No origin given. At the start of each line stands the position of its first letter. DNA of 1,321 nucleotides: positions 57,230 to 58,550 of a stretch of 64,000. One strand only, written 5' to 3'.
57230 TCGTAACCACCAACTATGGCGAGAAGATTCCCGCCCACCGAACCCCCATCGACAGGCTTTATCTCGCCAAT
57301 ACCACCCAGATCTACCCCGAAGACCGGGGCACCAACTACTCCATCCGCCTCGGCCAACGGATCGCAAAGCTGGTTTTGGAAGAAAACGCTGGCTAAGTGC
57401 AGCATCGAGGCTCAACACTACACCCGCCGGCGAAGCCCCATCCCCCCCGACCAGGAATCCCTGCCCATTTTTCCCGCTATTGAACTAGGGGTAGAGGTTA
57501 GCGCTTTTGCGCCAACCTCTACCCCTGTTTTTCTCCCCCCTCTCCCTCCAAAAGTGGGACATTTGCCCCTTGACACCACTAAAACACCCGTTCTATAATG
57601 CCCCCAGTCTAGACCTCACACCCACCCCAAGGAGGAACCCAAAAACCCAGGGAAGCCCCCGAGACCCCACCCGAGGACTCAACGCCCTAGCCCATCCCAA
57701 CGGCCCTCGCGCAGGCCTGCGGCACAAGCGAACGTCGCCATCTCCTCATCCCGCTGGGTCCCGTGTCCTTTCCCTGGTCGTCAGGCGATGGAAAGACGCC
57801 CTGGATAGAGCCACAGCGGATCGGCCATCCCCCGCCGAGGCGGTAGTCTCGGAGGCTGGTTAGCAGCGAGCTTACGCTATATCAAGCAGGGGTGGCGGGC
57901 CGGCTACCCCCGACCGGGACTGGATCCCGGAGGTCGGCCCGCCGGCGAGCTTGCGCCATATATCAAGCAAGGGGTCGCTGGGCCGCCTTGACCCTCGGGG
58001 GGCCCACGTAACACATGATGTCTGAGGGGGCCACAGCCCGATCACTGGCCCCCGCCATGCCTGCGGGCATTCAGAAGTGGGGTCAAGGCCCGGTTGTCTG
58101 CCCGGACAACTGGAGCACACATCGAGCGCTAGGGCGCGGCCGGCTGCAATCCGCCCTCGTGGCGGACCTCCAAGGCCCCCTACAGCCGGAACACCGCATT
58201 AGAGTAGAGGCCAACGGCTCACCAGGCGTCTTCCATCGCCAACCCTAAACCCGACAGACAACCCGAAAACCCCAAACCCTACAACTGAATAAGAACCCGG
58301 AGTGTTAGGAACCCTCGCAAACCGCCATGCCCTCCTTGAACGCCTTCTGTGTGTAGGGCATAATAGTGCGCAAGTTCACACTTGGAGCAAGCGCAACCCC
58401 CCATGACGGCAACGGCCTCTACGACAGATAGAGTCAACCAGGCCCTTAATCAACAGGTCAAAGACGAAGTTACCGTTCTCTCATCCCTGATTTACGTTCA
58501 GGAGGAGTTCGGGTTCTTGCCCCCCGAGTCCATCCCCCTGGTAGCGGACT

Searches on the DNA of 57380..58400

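Call 71: search_rna_families(source=window, start=57380, end=58400, threshold=evalue, max_evalue=1)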
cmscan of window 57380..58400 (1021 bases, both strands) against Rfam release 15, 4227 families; matches with E-value up to 1: 3.
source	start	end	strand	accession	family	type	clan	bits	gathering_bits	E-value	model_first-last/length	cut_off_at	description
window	57488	57526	+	RF04083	MIR528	Gene; miRNA;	-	25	62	0.017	1-89/89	no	MIR528 microRNA precursor family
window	57482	57530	-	RF04279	mir-H20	Gene; miRNA;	CL00141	20.3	99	0.63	1-82/82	no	mir-H20 microRNA precursor family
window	57483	57530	+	RF00802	mir-207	Gene; miRNA;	-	19.6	88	0.96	1-78/78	no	mir-207 microRNA precursor family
